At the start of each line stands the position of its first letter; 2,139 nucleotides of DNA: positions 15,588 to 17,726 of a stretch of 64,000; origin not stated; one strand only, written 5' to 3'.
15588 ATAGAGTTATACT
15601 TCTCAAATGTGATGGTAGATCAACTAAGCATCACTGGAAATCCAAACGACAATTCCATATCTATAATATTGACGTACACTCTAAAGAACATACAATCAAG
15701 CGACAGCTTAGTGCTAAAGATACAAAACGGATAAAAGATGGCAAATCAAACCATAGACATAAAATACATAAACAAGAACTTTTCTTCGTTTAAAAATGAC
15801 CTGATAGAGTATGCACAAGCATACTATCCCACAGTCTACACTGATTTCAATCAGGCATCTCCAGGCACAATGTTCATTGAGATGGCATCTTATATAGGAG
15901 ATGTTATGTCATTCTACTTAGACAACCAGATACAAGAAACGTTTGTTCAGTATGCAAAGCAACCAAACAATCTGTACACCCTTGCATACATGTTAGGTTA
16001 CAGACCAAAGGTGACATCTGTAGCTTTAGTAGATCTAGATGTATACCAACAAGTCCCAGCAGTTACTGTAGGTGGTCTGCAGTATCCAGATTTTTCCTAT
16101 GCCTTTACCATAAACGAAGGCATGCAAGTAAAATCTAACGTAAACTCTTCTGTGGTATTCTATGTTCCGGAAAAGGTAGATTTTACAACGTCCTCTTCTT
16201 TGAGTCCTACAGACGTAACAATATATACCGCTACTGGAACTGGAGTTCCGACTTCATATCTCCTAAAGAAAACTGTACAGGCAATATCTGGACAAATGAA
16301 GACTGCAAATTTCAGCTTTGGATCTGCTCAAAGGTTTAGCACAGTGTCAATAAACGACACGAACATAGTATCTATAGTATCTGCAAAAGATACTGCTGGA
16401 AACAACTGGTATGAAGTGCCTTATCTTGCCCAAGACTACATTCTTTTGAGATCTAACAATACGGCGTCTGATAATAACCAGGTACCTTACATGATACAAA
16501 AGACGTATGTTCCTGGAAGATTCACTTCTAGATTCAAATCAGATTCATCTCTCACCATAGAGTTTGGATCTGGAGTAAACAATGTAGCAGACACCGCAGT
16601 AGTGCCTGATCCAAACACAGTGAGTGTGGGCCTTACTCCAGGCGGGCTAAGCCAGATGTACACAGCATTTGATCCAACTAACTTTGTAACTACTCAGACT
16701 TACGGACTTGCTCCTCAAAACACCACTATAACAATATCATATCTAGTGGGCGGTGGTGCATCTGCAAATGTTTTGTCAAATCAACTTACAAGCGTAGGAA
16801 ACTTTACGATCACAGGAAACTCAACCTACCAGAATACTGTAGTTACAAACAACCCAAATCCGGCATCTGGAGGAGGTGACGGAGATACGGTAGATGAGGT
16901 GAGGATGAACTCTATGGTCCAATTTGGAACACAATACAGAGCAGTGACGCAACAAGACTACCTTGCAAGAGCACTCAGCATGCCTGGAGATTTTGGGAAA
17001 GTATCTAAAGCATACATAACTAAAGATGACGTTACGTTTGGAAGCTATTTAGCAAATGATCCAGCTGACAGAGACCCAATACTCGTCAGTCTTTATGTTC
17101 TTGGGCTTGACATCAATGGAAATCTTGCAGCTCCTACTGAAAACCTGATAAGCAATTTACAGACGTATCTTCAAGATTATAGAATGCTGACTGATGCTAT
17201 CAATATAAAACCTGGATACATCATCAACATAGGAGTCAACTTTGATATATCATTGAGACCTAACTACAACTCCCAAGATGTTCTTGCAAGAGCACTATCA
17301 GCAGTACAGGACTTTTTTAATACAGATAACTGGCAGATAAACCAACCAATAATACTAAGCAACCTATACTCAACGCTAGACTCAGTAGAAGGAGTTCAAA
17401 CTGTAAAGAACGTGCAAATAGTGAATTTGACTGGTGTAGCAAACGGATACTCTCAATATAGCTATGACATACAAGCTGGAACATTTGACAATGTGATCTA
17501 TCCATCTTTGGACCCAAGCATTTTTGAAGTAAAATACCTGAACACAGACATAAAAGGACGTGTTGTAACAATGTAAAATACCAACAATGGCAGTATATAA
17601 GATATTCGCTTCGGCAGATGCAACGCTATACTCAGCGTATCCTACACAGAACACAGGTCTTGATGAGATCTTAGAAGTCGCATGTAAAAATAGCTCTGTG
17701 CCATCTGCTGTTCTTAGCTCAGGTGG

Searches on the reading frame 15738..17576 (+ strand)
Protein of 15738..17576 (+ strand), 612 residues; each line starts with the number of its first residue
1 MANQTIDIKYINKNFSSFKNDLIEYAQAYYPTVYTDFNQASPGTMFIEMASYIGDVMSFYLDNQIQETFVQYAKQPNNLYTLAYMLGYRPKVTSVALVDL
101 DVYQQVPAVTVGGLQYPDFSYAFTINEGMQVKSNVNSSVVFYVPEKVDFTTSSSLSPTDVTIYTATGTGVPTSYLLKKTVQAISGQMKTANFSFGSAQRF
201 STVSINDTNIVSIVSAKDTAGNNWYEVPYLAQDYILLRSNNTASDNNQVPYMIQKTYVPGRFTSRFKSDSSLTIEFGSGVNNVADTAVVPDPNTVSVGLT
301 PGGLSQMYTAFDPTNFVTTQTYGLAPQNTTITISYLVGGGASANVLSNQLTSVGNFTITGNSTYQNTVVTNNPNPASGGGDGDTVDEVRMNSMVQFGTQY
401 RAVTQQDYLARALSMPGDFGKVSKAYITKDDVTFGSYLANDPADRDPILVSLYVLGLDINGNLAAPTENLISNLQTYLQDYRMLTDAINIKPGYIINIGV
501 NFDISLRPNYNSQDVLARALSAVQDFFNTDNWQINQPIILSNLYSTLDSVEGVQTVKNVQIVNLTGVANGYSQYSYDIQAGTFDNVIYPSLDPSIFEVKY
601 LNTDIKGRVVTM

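Call 16: search_protein_families(library=phrogs, proteins=[window:15738-17576:+], max_evalue=0.00001)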
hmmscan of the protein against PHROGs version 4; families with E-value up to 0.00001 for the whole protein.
window:15738-17576:+ (612 aa): 3 families
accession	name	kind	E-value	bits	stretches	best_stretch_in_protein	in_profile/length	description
phrog_219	-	tail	2.5e-17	63.7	2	268-410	222-321/598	baseplate wedge subunit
phrog_4226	-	tail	7.4e-10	39.5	1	446-557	90-198/228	baseplate protein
phrog_10646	-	tail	4.1e-09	35.9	1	13-92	31-110/1142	baseplate wedge subunit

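Call 52: search_dna_similar(query=window:15738-17576:+, collection=phages, mode=protein, max_rows=15)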
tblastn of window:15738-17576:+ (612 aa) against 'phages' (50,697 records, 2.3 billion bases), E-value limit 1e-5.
Records with a match: 28; places in all: 28; records where one place covers at least 80% of the query: 6.
Best place of each record, by identity: <60% 28.
By first word of the organism name: Pseudomonas 11; Streptomyces 6; Flavobacterium 4; Agrobacterium 2; Microcystis 1; uncultured 1; Bacillus 1; Bacteriophage 1; Streptococcus 1.
By host as written in the record: - 5; Pseudomonas aeruginosa PAO1 5; Flavobacterium sp. LMO8 4; Pseudomonas aeruginosa 3; Streptomyces lividans JI 1326 2; Streptomyces sp. 5a 2; Agrobacterium tumefaciens C58 2; Microcystis elabens 1; and 4 more.
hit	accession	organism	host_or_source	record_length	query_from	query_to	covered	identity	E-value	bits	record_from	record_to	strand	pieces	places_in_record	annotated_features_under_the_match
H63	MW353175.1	Flavobacterium phage vB_FspM_immuto_2-6A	Flavobacterium sp. LMO8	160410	4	612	100%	47.0%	0e+0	580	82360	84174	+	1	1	baseplate wedge protein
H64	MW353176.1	Flavobacterium phage vB_FspM_immuto_3-5A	Flavobacterium sp. LMO8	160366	4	612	100%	47.0%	0e+0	580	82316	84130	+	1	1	baseplate wedge protein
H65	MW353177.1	Flavobacterium phage vB_FspM_immuto_13-6C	Flavobacterium sp. LMO8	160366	4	612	100%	47.0%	0e+0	580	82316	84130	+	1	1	baseplate wedge protein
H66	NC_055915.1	Flavobacterium phage vB_FspM_immuto_2-6A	Flavobacterium sp. LMO8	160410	4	612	100%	47.0%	0e+0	580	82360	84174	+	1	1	baseplate wedge protein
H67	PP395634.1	Microcystis phage Mel-JY01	Microcystis elabens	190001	7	609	99%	43.7%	5e-153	493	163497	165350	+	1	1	hypothetical protein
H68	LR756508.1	uncultured phage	metagenomic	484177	3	610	99%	36.5%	6e-139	452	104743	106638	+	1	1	record has no annotation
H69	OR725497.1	Streptomyces phage LuckySocke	Streptomyces lividans JI 1326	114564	3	556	52%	29.0%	1e-10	128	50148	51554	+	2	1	98: baseplate J protein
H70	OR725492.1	Streptomyces phage Alone3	Streptomyces lividans JI 1326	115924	3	556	52%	29.0%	1e-10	128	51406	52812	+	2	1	100: baseplate J protein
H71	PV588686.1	Streptomyces phage pSt2308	Streptomyces turgidiscabies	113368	315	587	45%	25.0%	4e-9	66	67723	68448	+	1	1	baseplate J protein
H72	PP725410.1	Streptomyces phage GiJojo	Streptomyces mirabilis NRRL B-2400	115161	324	587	43%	25.3%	2e-9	67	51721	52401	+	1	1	90: baseplate J protein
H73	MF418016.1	Bacillus phage vB_BceM-HSE3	Bacillus cereus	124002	327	551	37%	27.3%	1e-7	61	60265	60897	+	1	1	baseplate J protein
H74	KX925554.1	Streptomyces phage BRock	Streptomyces sp. 5a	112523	335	553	36%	26.5%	2e-10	71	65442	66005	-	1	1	baseplate assembly protein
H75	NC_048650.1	Streptomyces phage BRock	Streptomyces sp. 5a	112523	335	553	36%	26.5%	2e-10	71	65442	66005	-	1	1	baseplate protein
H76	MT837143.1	Bacteriophage sp.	human fecal samples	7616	332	548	35%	26.7%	3e-7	60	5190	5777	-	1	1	record has no annotation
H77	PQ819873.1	Streptococcus phage vB_SagM-GXN1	Streptococcus agalactiae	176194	17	228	35%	25.9%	4e-7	59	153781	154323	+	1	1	baseplate wedge protein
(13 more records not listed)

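Call 103: get_annotated_region(hit=H63, flank=20000)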
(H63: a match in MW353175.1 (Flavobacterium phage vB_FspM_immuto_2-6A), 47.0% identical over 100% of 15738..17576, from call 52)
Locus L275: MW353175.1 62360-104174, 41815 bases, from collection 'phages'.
description: Flavobacterium phage vB_FspM_immuto_2-6A, complete genome.
organism: Flavobacterium phage vB_FspM_immuto_2-6A (NCBI taxid 2801477)
taxonomy: Viruses; Duplodnaviria; Heunggongvirae; Uroviricota; Caudoviricetes; Immutovirus; Immutovirus immuto
host: Flavobacterium sp. LMO8; source: Baltic Sea mesocosm; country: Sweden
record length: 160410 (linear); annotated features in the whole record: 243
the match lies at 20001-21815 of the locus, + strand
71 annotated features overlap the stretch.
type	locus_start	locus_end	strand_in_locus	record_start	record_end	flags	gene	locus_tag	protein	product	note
CDS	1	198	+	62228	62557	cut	-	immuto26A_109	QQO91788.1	hypothetical protein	-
CDS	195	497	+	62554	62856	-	-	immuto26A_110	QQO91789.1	hypothetical protein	-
CDS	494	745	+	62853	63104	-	-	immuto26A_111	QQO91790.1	hypothetical protein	-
CDS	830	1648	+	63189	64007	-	-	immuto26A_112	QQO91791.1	protein of unknown function DUF932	-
CDS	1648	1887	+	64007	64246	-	-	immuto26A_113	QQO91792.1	hypothetical protein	-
CDS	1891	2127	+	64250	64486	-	-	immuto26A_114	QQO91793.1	hypothetical protein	-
CDS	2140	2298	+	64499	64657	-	-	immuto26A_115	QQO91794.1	hypothetical protein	-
CDS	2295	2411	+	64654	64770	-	-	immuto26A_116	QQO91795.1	hypothetical protein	-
CDS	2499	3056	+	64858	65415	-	-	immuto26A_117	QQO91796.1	hypothetical protein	-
CDS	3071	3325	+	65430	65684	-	-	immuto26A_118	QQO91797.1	hypothetical protein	-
CDS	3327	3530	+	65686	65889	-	-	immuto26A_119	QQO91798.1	hypothetical protein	-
CDS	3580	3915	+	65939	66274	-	-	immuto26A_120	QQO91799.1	lipopolysaccharide export LptBFGC system permease protein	Lipopolysaccharide export LptBFGC system, permease protein, LptF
CDS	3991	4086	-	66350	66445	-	-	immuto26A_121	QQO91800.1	hypothetical protein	-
CDS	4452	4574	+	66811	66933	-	-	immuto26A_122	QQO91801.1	hypothetical protein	-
CDS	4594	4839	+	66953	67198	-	-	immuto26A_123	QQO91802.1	hypothetical protein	-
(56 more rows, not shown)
